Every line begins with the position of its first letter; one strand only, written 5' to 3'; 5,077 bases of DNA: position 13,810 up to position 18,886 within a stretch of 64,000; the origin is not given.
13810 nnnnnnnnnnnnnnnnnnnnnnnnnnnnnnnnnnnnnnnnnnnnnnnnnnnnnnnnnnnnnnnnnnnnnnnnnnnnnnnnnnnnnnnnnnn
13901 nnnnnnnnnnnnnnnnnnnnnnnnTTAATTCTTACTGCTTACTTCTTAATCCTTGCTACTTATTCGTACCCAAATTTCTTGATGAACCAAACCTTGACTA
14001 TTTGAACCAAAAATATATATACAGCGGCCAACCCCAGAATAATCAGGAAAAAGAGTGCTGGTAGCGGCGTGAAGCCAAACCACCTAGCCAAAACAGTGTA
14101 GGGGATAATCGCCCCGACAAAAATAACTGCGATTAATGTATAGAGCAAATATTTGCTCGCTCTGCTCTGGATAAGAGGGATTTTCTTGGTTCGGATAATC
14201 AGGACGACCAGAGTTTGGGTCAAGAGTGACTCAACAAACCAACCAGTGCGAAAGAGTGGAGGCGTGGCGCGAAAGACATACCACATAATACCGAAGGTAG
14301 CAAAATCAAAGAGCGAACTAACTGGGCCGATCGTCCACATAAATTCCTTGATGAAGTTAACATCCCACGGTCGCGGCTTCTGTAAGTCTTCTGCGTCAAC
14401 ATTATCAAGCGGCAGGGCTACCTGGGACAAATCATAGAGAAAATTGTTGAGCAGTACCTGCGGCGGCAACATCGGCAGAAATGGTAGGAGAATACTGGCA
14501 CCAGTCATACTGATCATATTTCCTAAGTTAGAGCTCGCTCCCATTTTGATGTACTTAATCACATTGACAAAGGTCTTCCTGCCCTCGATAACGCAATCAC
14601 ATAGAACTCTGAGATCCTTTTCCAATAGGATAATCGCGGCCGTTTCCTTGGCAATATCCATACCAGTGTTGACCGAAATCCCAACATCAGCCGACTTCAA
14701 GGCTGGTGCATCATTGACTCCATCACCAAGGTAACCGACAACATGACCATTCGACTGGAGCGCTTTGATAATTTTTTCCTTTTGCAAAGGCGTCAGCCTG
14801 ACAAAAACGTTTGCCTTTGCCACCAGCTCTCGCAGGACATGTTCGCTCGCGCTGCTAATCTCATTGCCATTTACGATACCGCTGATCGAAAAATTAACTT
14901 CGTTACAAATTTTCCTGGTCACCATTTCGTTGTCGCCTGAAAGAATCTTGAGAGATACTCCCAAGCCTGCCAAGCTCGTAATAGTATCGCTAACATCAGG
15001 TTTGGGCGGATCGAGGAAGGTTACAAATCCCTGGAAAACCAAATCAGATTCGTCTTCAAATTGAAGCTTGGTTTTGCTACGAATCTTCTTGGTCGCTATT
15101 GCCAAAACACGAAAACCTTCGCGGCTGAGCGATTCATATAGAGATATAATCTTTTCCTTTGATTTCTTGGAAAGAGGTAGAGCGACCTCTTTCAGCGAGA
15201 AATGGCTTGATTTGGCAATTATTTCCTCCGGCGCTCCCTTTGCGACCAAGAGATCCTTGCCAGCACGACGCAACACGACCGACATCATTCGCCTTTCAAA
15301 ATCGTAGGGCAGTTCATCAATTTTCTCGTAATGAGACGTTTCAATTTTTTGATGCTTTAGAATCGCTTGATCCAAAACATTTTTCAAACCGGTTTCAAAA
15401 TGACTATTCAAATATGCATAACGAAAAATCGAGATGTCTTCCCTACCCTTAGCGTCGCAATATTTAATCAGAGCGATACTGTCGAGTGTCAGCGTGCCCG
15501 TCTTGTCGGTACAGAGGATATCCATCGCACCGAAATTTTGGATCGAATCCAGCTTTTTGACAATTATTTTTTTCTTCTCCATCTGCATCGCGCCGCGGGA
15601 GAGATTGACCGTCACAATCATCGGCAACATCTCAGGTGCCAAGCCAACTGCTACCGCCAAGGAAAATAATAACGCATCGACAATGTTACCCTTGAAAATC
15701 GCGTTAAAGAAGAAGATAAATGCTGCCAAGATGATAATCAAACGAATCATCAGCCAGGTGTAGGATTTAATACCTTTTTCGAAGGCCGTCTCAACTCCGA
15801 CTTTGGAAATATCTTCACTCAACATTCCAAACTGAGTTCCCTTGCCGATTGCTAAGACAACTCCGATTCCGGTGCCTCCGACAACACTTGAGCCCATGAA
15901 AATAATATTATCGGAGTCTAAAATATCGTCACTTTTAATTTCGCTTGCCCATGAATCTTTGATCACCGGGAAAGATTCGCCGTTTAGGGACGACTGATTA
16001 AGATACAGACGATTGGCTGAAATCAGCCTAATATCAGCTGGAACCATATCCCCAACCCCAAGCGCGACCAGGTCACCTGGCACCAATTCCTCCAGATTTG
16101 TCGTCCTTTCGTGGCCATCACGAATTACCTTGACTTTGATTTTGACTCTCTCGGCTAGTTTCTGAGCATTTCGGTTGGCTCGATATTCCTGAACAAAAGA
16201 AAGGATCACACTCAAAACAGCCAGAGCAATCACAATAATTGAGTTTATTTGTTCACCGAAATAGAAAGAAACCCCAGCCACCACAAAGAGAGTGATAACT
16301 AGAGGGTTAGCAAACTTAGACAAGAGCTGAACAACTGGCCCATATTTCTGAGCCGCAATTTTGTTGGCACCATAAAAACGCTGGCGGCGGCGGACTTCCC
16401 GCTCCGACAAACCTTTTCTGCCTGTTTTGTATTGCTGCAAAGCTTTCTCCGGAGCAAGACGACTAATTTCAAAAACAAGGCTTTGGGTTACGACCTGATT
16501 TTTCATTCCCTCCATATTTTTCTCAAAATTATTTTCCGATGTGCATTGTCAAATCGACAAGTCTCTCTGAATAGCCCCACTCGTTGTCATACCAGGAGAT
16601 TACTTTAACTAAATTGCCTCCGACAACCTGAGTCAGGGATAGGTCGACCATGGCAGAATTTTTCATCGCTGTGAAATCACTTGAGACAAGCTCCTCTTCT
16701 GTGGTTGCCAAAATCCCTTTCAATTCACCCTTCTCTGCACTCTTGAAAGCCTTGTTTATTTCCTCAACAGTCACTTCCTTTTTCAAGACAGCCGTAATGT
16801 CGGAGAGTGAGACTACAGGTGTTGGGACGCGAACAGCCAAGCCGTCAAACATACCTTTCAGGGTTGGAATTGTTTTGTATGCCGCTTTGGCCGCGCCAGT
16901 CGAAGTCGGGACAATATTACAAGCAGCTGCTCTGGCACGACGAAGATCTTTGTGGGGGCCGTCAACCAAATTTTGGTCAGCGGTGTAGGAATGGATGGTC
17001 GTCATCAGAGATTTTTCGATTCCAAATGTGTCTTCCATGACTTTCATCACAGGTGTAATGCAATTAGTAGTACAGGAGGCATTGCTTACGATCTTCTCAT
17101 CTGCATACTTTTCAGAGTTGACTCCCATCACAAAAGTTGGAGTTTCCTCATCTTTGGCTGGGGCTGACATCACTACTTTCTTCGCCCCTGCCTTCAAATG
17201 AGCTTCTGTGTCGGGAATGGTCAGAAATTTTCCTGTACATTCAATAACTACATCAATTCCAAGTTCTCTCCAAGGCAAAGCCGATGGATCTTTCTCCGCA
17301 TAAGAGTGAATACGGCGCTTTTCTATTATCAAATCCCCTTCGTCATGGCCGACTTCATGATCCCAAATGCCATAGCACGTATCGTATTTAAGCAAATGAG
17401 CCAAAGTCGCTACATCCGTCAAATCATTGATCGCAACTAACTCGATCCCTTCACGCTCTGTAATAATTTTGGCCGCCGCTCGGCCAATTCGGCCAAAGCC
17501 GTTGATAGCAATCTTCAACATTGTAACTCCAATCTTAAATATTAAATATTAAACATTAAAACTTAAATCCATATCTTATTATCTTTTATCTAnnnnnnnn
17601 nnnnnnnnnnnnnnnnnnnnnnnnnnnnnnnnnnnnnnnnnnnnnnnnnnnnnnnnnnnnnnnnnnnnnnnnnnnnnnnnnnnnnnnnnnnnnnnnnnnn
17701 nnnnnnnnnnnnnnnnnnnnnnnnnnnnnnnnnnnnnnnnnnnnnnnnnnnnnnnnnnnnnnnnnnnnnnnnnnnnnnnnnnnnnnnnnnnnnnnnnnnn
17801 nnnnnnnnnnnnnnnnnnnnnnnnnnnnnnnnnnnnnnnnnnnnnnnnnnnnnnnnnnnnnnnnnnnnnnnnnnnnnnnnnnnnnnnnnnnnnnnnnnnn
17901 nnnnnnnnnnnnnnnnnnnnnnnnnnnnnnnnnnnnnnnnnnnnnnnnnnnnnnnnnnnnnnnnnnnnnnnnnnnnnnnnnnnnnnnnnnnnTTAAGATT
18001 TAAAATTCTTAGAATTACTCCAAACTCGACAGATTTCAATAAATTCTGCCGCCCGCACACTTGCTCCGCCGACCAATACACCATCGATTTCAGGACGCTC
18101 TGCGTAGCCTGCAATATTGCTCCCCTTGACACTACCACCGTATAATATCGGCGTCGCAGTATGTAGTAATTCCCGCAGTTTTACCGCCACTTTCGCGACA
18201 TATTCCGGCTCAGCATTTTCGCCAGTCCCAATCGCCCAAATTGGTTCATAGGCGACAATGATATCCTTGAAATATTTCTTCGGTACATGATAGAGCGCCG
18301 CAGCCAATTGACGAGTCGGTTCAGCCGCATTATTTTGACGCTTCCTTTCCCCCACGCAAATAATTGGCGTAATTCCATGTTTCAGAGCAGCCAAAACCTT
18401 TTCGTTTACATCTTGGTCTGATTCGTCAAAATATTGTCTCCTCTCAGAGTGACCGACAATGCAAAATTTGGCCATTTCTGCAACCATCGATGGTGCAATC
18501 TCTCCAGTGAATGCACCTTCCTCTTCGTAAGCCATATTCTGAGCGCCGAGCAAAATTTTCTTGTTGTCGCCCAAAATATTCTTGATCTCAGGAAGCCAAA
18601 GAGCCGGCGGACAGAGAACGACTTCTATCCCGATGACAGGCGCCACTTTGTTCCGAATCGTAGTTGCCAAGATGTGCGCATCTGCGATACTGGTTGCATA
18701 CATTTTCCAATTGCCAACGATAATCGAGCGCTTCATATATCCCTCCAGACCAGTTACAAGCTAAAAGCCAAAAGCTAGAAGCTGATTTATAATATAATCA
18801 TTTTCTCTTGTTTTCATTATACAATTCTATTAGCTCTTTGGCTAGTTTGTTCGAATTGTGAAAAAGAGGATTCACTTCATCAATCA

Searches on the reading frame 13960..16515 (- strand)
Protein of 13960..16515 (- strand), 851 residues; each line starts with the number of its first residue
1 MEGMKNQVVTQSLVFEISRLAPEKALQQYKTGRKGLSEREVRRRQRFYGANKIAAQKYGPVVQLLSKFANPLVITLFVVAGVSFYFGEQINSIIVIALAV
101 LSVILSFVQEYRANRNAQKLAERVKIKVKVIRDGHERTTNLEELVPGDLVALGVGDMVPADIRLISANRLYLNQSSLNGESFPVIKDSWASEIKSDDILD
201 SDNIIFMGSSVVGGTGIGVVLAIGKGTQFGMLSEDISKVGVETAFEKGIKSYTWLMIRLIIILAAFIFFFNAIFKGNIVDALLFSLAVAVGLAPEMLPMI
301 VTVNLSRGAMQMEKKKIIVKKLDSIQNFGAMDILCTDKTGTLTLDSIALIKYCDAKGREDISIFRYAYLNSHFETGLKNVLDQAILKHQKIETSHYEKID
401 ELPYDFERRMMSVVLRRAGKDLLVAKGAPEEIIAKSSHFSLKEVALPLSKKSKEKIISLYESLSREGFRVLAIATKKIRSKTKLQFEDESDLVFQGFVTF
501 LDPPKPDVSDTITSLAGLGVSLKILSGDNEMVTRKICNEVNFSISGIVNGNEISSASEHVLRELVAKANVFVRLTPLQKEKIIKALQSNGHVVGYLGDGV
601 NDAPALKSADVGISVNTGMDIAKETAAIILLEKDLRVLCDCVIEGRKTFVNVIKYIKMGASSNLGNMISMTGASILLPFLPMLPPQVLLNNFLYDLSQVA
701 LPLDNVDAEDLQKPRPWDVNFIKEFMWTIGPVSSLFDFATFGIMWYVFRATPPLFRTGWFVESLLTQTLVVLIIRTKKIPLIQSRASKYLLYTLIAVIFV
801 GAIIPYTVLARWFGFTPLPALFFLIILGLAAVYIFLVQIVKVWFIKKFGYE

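Call 24: search_protein_families(library=pfam, proteins=[window:13960-16515:-], max_evalue=0.001)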
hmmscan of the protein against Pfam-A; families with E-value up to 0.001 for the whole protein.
window:13960-16515:- (851 aa): 5 families
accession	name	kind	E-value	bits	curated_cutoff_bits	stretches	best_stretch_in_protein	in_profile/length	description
PF00122.25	E1-E2_ATPase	-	1.1e-38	133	28.1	1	125-315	4-181/181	E1-E2 ATPase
PF00689.26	Cation_ATPase_C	-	1.3e-22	80.9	27.3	1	679-843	1-175/175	Cation transporting ATPase, C-terminus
PF00702.32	Hydrolase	-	3.9e-12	47.4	26.4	1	332-610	2-191/191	haloacid dehalogenase-like hydrolase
PF00690.31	Cation_ATPase_N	-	5.6e-12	45.6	20.4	1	20-83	4-69/69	Cation transporter/ATPase, N-terminus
PF13246.12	Cation_ATPase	-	1e-09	38.7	21.7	1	365-438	16-90/91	Cation transport ATPase (P-type)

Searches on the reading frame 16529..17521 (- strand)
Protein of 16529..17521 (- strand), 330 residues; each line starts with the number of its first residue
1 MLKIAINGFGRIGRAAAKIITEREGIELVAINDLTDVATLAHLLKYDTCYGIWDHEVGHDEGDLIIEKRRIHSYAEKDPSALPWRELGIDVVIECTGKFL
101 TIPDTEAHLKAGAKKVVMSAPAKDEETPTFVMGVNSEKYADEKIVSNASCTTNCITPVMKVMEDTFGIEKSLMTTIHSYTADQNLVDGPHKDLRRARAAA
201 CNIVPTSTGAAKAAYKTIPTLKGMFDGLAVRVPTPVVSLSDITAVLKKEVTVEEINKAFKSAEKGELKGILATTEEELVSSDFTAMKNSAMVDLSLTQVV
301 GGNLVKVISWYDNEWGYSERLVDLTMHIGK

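Call 24: search_protein_families(library=pfam, proteins=[window:16529-17521:-], max_evalue=0.001)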
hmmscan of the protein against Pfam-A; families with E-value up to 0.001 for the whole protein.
window:16529-17521:- (330 aa): 3 families
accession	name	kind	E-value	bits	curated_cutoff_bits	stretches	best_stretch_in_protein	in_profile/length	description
PF02800.25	Gp_dh_C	-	1.7e-62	210.1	24.4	1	155-311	1-158/158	Glyceraldehyde 3-phosphate dehydrogenase, C-terminal domain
PF00044.30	Gp_dh_N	-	1.1e-37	128.8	31.7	1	3-101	2-100/101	Glyceraldehyde 3-phosphate dehydrogenase, NAD binding domain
PF01113.26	DapB_N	-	0.00046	20.7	25.6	0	3-36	2-36/124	Dihydrodipicolinate reductase, N-terminus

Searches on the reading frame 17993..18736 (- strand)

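Call 24: search_protein_families(library=pfam, proteins=[window:17993-18736:-], max_evalue=0.001)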
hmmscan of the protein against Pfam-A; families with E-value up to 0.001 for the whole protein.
window:17993-18736:- (247 aa): 1 family
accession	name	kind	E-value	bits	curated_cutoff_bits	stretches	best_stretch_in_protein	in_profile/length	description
PF00121.24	TIM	-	2.9e-75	253.4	20.1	1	5-237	2-243/245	Triosephosphate isomerase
